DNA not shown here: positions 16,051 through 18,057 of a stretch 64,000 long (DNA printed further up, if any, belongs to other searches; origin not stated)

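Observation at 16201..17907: GmhB heptose-bisphosphate phosphatase fused to a GT-B glycosyltransferase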

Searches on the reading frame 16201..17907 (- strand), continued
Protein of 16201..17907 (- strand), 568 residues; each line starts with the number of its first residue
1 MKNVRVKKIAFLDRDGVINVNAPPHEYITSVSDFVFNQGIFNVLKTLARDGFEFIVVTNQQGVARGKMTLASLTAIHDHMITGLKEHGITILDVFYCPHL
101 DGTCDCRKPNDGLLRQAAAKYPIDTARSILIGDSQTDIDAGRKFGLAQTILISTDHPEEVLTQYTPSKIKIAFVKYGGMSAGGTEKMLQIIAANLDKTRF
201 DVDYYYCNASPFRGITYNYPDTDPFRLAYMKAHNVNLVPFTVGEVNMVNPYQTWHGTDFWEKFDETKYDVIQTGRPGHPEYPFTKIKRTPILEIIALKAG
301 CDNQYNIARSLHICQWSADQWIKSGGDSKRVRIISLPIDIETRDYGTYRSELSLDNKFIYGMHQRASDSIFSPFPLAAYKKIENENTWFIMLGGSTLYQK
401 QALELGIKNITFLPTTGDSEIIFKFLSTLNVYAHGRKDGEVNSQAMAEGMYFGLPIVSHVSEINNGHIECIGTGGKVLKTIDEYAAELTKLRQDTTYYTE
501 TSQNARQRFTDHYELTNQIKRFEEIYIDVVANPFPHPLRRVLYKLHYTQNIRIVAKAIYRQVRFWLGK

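Call 22: fold_search(model_id=the predicted structure, library=pdb)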
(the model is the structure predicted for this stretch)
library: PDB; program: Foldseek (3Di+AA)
matches with E <= 10: 1484; with E <= 0.001: 407
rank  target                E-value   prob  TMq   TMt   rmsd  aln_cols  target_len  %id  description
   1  4xsu_A                8.0e-15  1.00  0.46  0.67   4.9       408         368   17  Crystal structure of Anabaena Alr3699/HepE in complex with UDP and glucose (released 2016-01-13)
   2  4xsp_A                2.3e-14  1.00  0.48  0.72   4.3       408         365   17  Crystal structure of Anabaena Alr3699/HepE in complex with UDP (released 2016-01-13)
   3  4xsu_B                2.7e-14  1.00  0.46  0.68   5.1       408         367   17  Crystal structure of Anabaena Alr3699/HepE in complex with UDP and glucose (released 2016-01-13)
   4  4xso_A                4.6e-14  1.00  0.48  0.73   4.4       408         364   17  Crystal structure of apo-form Alr3699/HepE from Anabaena sp. strain PCC 7120 (released 2016-01-13)
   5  4xsr_B                4.8e-14  1.00  0.45  0.67   5.0       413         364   16  Crystal structure of Anabaena Alr3699/HepE in complex with UDP-glucose (released 2016-01-13)
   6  3c48_A                1.5e-12  1.00  0.31  0.42  11.3       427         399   17  Structure of the retaining glycosyltransferase MshA: The first step in mycothiol biosynthesis. Organism: Corynebacteri (released 2008-03-25)
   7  7mi0                  6.9e-12  1.00  0.51  0.74   4.3       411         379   12  Crystal Structure of Glycosyltransferase from Rickettsia africae ESF-5 (released 2021-04-28)
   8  3c4q_B                7.6e-12  1.00  0.47  0.65   4.9       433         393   17  Structure of the retaining glycosyltransferase MshA : The first step in mycothiol biosynthesis. Organism : Corynebacte (released 2008-04-01)
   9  3c4q_A                1.5e-11  1.00  0.47  0.65   4.9       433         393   17  Structure of the retaining glycosyltransferase MshA : The first step in mycothiol biosynthesis. Organism : Corynebacte (released 2008-04-01)
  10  3c48_B                2.3e-11  1.00  0.31  0.42  11.0       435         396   16  Structure of the retaining glycosyltransferase MshA: The first step in mycothiol biosynthesis. Organism: Corynebacteri (released 2008-03-25)
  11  6eji_A                6.0e-11  1.00  0.41  0.61   7.8       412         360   16  Structure of a glycosyltransferase (released 2018-02-07)
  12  2r60                  2.7e-10  1.00  0.39  0.47   8.6       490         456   13  Structure of apo Sucrose Phosphate Synthase (SPS) of Halothermothrix orenii (released 2008-06-10)
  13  3l8h_A                3.1e-10  1.00  0.25  0.76   4.5       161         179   34  Crystal Structure of D,D-heptose 1.7-bisphosphate phosphatase from B. bronchiseptica complexed with magnesium and phos (released 2010-02-02)
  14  3mbo_A                3.1e-10  1.00  0.46  0.68   5.9       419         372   15  Crystal Structure of the Glycosyltransferase BaBshA bound with UDP and L-malate (released 2010-09-29)
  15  6tvp_A                3.6e-10  1.00  0.45  0.64   7.0       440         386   13  Structure of Mycobacterium smegmatis alpha-maltose-1-phosphate synthase GlgM (released 2020-04-22)
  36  3l8e_B                2.4e-09  1.00  0.25  0.74   3.7       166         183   33  Crystal Structure of apo form of D,D-heptose 1.7-bisphosphate phosphatase from E. Coli (released 2010-02-02)
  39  3l8e_A                2.6e-09  1.00  0.25  0.73   3.8       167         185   33  Crystal Structure of apo form of D,D-heptose 1.7-bisphosphate phosphatase from E. Coli (released 2010-02-02)
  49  2gmw_B                4.4e-09  1.00  0.25  0.73   3.8       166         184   33  Crystal Structure of D,D-heptose 1.7-bisphosphate phosphatase from E. Coli. (released 2007-04-10)
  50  2gmw_A                4.7e-09  1.00  0.25  0.74   3.7       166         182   33  Crystal Structure of D,D-heptose 1.7-bisphosphate phosphatase from E. Coli. (released 2007-04-10)
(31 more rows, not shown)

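Call 38: search_protein_representatives(protein=window:16201-17907:-)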
Query: 568 residues. Proteins with E-value up to 0.001 (for the whole library): 15320; up to 1e-10: 7941; up to 1e-30: 158. The best 150 are listed.
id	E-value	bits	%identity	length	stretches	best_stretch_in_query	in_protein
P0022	1.6e-213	726.8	58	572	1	2-565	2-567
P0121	1.8e-131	455.9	54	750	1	166-545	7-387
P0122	3.8e-127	441.6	50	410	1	161-544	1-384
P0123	7.1e-108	378.0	48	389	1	167-532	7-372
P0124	5.6e-102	358.5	46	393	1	169-529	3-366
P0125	1.4e-98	347.3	44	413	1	170-568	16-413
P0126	4.0e-97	342.5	43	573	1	169-526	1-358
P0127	1.4e-95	337.4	43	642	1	167-532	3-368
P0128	6.0e-94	332.0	44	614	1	166-537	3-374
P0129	5.2e-93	328.9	45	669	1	165-531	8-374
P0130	9.8e-91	321.4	44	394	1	167-530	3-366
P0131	5.8e-89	315.5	42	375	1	167-530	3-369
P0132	1.6e-88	314.1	40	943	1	166-529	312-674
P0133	3.6e-88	312.9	43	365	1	170-519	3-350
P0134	8.7e-86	305.0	41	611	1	179-533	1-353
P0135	1.8e-85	304.0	41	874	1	168-533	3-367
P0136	2.8e-84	300.1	42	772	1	167-545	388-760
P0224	1.9e-44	168.6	52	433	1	8-164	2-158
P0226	1.2e-43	165.9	50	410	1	8-168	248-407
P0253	2.6e-33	131.8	46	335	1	5-152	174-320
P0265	5.6e-32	127.4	43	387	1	6-167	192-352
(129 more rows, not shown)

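Call 39: search_protein_families(library=pfam, proteins=[P0121, P0127, P0129, P0132, P0135, P0136, P0224, P0226, P0253, P0265], max_evalue=0.00001)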
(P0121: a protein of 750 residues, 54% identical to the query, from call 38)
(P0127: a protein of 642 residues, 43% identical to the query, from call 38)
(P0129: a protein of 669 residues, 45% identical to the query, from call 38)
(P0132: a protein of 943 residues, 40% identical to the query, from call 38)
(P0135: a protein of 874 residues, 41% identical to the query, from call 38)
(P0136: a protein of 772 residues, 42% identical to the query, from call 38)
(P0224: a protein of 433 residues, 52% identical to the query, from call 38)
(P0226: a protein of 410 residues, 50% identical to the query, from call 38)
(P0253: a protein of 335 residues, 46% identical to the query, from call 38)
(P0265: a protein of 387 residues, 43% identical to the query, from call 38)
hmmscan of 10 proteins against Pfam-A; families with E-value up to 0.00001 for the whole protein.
P0121 (750 aa): 2 families
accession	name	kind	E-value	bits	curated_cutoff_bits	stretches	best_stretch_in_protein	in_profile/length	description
PF00534.26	Glycos_transf_1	-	2.8e-11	43.7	26.4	1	218-341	34-163/172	Glycosyl transferases group 1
PF13692.12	Glyco_trans_1_4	-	9.9e-10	39.3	27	0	220-335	23-141/142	Glycosyl transferases group 1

P0127 (642 aa): 3 families
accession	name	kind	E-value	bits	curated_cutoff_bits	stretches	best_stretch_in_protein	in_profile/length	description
PF13578.12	Methyltransf_24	-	3.1e-12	47.7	26.3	1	477-595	1-105/105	Methyltransferase domain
PF00534.26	Glycos_transf_1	-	1.1e-09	38.5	26.4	1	216-343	36-170/172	Glycosyl transferases group 1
PF13692.12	Glyco_trans_1_4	-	1.8e-07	31.9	27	1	218-331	25-142/142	Glycosyl transferases group 1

P0129 (669 aa): 2 families
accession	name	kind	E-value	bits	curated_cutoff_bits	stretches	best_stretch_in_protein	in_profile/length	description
PF00534.26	Glycos_transf_1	-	9.3e-11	42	26.4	1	189-349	5-170/172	Glycosyl transferases group 1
PF13692.12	Glyco_trans_1_4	-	6.8e-08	33.3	27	1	224-335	27-140/142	Glycosyl transferases group 1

P0132 (943 aa): 4 families
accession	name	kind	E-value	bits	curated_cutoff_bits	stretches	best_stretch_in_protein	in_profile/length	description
PF05050.19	Methyltransf_21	-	2e-22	80.6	22.7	1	739-903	1-171/173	Methyltransferase FkbM domain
PF00534.26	Glycos_transf_1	-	1.7e-11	44.4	26.4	1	521-651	34-170/172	Glycosyl transferases group 1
PF13692.12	Glyco_trans_1_4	-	4.3e-09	37.2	27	1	521-635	21-138/142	Glycosyl transferases group 1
PF00535.33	Glycos_transf_2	-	2.1e-07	31.5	23.3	1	7-52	4-57/168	Glycosyl transferase family 2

P0135 (874 aa): 2 families
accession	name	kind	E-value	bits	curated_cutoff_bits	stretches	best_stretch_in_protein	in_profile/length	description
PF00534.26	Glycos_transf_1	-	7.4e-15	55.3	26.4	1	181-340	5-170/172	Glycosyl transferases group 1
PF13692.12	Glyco_trans_1_4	-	4.4e-10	40.4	27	1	210-328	21-142/142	Glycosyl transferases group 1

P0136 (772 aa): 4 families
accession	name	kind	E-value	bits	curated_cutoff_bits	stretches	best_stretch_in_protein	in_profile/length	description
PF00534.26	Glycos_transf_1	-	1.3e-32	113.2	26.4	2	181-320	3-137/172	Glycosyl transferases group 1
PF13692.12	Glyco_trans_1_4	-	4.9e-28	98.6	27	2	194-327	2-128/142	Glycosyl transferases group 1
PF20706.3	GT4-conflict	-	1.3e-08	34.7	26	1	187-299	193-305/385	Family 4 Glycosyltransferase in conflict systems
PF13524.12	Glyco_trans_1_2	-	1e-07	32.5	25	0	616-738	27-143/144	Glycosyl transferase-like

P0224 (433 aa): 5 families
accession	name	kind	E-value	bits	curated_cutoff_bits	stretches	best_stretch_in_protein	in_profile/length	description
PF00535.33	Glycos_transf_2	-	5.4e-18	65.9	23.3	1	169-312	1-155/168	Glycosyl transferase family 2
PF08645.17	PNK3P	-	2.8e-11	43.8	22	1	2-132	1-130/161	Polynucleotide kinase 3 phosphatase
PF00702.32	Hydrolase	-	6.7e-10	40.1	26.4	1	8-139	77-191/191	haloacid dehalogenase-like hydrolase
PF13419.12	HAD_2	-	6.2e-08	33.4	23.8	1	17-143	67-176/178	Haloacid dehalogenase-like hydrolase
PF13704.12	Glyco_tranf_2_4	-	1.8e-06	28.8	27.5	1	176-256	2-88/98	Glycosyl transferase family 2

P0226 (410 aa): 5 families
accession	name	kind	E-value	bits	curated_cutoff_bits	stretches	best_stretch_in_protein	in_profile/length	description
PF00483.29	NTP_transferase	-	1.2e-28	100.8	21.2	1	16-236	3-242/245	Nucleotidyl transferase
PF12804.13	NTP_transf_3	-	2e-09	38.3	27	1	15-122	1-103/160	MobA-like NTP transferase domain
PF08645.17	PNK3P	-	1.9e-07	31.4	22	1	248-373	1-125/161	Polynucleotide kinase 3 phosphatase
PF13242.12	Hydrolase_like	-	2.2e-07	31.1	22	1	346-395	2-51/75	HAD-hyrolase-like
PF13419.12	HAD_2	-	3.1e-07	31.1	23.8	0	243-386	60-173/178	Haloacid dehalogenase-like hydrolase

P0253 (335 aa): 5 families
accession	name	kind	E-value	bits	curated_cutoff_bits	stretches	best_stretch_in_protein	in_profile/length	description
PF13242.12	Hydrolase_like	-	5.8e-16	58.6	22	1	275-324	2-52/75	HAD-hyrolase-like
PF00702.32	Hydrolase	-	2.6e-12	48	26.4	1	192-314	86-191/191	haloacid dehalogenase-like hydrolase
PF13419.12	HAD_2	-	5.7e-11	43.3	23.8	1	272-319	130-177/178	Haloacid dehalogenase-like hydrolase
PF08645.17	PNK3P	-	6.8e-09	36.1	22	1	177-302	1-125/161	Polynucleotide kinase 3 phosphatase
PF13344.12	Hydrolase_6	-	7.4e-06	26.4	27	0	179-232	1-42/101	Haloacid dehalogenase-like hydrolase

P0265 (387 aa): 5 families
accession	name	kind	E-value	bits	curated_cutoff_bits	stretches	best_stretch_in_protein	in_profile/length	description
PF13580.11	SIS_2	-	5.6e-22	78.7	27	1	7-141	2-138/138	SIS domain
PF13242.12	Hydrolase_like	-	1.5e-14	54.1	22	1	292-343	2-54/75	HAD-hyrolase-like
PF13419.12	HAD_2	-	2.3e-09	38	23.8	1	218-337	76-178/178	Haloacid dehalogenase-like hydrolase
PF00702.32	Hydrolase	-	2.2e-08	35.1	26.4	1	165-331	47-191/191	haloacid dehalogenase-like hydrolase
PF08645.17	PNK3P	-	5.1e-07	30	22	1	197-320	4-126/161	Polynucleotide kinase 3 phosphatase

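Call 42: find_homologous_proteins(query=P0224, max_evalue=1e-10)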
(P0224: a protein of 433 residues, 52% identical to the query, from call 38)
Query P0224 (433 aa): 2589 proteins with E <= 1e-10 among 6761 candidates; the best 120 are listed.
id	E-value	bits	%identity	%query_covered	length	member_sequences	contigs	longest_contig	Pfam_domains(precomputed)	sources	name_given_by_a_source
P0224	0.0e+0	1012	100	100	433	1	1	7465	PF13419.13,PF00702.33,PF08645.18,PF00535.33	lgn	-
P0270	7.9e-102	359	58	61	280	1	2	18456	PF00535.33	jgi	jgi:glycosyltransferase involved in cell wall biosynthesis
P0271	1.5e-101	358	57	62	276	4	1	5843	PF00535.33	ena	-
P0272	6.7e-101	356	55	61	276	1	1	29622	PF00535.33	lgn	-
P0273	8.0e-101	356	55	61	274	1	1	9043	PF00535.33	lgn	-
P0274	3.2e-100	354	56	62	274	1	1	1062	PF00535.33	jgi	jgi:glycosyltransferase involved in cell wall biosynthesis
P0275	4.8e-100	353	59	61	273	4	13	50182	PF00535.33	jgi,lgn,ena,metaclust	metaclust:\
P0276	6.5e-100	353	60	59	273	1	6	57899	PF00535.33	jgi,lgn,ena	-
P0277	7.7e-100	353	57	61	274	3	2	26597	PF00535.33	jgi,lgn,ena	jgi:glycosyltransferase involved in cell wall biosynthesis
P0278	1.8e-98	348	56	61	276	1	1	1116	PF00535.33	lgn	-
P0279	1.2e-97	345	55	61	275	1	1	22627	PF00535.33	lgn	-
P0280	2.6e-97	344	54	61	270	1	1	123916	PF00535.33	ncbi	-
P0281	3.6e-97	344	56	60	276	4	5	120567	PF00535.33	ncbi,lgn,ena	-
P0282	4.8e-97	343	54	62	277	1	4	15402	PF00535.33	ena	-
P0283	1.1e-96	342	55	61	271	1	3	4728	PF00535.33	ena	-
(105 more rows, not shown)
